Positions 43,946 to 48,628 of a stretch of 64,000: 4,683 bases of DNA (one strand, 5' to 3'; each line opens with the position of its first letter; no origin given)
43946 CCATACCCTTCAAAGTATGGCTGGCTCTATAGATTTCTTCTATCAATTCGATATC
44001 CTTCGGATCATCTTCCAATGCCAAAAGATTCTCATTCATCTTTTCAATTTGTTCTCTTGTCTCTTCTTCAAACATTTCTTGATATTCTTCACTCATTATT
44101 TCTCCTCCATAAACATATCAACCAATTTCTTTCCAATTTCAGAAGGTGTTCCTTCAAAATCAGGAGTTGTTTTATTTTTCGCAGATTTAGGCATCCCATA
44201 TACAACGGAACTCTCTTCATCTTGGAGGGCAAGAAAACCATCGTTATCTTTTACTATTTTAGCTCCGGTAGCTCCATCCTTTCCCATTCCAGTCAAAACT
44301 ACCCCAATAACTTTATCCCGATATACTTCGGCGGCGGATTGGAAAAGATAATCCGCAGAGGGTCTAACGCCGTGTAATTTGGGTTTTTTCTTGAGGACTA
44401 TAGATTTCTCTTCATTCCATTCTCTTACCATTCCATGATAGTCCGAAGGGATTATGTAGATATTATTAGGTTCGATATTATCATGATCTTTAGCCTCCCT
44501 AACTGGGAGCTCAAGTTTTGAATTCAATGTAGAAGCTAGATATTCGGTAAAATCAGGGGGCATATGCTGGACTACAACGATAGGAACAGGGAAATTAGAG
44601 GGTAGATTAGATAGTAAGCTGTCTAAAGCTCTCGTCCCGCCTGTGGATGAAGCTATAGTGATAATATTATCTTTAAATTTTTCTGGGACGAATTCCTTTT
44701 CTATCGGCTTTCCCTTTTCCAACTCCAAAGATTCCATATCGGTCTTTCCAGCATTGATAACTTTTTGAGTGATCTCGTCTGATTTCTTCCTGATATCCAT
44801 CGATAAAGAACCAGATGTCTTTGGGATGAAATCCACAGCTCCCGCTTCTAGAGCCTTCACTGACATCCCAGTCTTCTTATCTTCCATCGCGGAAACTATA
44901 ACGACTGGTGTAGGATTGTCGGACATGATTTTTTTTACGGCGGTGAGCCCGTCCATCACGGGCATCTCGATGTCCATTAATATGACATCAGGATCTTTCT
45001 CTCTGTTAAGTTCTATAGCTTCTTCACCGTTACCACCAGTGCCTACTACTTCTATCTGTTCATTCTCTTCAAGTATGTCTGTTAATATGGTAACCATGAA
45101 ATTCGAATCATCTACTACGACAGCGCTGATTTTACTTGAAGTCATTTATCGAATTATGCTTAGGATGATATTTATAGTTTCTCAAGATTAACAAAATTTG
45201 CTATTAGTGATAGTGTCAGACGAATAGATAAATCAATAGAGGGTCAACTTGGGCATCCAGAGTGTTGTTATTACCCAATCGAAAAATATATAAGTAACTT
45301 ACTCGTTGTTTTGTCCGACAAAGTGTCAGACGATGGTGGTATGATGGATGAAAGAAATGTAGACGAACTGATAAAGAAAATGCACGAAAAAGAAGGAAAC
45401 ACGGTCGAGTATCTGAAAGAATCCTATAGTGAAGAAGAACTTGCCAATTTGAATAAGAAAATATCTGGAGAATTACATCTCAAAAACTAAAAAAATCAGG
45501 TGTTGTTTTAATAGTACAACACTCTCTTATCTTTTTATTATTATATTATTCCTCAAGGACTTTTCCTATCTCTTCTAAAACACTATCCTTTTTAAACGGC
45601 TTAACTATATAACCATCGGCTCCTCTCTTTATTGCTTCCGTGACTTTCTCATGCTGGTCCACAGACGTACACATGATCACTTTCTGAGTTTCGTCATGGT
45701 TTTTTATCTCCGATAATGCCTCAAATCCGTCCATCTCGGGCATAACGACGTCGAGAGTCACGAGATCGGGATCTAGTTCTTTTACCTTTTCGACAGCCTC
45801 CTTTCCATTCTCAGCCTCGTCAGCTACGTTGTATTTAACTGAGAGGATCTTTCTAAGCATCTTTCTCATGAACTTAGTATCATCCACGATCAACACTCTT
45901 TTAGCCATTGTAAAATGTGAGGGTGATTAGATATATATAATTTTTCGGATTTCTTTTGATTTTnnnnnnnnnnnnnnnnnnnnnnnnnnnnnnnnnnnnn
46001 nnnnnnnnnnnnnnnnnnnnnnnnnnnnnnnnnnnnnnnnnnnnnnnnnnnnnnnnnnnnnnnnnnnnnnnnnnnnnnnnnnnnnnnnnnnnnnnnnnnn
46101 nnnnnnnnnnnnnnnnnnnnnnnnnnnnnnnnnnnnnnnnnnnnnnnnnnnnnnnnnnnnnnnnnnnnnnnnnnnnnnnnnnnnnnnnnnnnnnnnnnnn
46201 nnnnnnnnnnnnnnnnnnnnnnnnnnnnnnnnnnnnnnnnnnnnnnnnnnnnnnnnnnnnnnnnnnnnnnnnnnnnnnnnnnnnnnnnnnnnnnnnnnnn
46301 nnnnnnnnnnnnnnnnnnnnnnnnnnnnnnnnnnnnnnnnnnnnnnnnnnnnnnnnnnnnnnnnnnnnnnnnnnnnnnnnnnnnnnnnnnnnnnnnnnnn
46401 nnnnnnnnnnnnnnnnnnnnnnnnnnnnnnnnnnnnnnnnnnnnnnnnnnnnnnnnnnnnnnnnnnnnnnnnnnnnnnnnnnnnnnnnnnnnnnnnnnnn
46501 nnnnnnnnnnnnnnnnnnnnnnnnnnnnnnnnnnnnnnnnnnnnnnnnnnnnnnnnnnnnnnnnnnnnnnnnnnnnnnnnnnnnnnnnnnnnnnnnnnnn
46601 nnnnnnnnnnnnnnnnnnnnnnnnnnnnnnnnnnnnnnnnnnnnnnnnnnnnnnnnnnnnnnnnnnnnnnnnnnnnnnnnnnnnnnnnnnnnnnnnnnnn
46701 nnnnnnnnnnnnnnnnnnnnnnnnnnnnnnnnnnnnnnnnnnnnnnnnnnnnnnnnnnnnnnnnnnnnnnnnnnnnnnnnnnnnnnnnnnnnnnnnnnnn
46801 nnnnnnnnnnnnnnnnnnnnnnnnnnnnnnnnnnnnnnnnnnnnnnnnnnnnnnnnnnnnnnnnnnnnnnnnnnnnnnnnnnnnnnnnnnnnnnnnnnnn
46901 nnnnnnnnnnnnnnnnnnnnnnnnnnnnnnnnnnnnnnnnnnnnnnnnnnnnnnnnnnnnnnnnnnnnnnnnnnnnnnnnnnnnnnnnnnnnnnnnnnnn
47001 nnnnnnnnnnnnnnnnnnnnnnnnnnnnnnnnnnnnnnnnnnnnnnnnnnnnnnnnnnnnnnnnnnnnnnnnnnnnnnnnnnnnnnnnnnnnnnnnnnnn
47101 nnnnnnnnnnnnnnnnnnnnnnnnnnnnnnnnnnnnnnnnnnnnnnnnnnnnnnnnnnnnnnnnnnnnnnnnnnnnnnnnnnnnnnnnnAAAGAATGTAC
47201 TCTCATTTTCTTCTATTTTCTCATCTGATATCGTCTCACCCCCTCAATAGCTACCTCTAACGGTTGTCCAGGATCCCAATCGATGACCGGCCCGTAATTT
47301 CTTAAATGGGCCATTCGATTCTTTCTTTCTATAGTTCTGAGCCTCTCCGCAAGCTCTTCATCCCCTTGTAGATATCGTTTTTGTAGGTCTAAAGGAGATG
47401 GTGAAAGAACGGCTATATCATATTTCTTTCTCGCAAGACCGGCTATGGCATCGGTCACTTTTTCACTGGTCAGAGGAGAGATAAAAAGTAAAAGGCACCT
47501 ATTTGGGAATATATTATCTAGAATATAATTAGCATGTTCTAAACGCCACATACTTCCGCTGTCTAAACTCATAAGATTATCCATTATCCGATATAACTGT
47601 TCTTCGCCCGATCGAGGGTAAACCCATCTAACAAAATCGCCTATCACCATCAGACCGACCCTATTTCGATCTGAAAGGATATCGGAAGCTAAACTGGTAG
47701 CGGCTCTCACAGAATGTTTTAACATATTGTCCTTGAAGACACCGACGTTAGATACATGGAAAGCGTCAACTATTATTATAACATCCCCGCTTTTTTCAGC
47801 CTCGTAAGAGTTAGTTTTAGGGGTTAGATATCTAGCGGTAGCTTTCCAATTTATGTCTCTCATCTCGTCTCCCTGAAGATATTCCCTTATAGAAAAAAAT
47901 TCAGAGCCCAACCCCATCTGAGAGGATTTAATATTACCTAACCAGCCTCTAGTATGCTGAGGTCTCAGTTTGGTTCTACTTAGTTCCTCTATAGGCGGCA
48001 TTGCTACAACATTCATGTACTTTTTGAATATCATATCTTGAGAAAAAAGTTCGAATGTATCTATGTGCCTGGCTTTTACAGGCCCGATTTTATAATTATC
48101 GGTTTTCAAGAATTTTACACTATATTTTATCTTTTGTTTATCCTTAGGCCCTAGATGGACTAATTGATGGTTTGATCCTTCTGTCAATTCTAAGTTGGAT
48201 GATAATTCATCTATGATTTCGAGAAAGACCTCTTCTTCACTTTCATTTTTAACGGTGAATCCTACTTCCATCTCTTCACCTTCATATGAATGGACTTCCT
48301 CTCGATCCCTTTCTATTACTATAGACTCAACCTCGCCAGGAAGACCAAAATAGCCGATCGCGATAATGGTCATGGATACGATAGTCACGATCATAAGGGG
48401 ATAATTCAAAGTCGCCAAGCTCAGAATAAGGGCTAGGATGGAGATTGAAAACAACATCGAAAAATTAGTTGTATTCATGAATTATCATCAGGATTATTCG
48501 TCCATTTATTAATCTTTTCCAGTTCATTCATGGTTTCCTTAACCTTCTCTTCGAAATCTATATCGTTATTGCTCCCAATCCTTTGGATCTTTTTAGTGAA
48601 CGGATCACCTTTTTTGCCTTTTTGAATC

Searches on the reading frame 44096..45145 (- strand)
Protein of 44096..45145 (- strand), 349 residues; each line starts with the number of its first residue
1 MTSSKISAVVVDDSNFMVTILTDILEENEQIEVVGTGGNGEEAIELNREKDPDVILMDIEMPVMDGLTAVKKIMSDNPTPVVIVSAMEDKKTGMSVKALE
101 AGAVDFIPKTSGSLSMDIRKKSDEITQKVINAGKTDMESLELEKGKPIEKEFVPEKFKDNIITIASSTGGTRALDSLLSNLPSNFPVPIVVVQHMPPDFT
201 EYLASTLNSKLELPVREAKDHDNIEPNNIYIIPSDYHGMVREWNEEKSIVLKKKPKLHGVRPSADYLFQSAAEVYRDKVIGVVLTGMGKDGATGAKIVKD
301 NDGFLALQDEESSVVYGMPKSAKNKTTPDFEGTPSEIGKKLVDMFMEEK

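Call 7: search_protein_families(library=pfam, proteins=[window:44096-45145:-], max_evalue=0.001)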
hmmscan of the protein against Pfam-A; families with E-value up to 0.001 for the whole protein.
window:44096-45145:- (349 aa): 2 families
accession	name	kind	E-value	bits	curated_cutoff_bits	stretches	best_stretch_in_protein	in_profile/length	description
PF01339.22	CheB_methylest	-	4.4e-61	206.1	24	1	162-341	1-174/174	CheB methylesterase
PF00072.30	Response_reg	-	3e-24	85.8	30.2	1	9-111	2-101/111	Response regulator receiver domain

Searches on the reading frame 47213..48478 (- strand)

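Call 7: search_protein_families(library=pfam, proteins=[window:47213-48478:-], max_evalue=0.001)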
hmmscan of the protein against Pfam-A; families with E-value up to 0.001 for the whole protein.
window:47213-48478:- (421 aa): 1 family
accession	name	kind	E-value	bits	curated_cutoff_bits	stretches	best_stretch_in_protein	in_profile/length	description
PF01882.25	DUF58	-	2.5e-15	56.7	23.4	1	197-356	2-165/216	Protein of unknown function DUF58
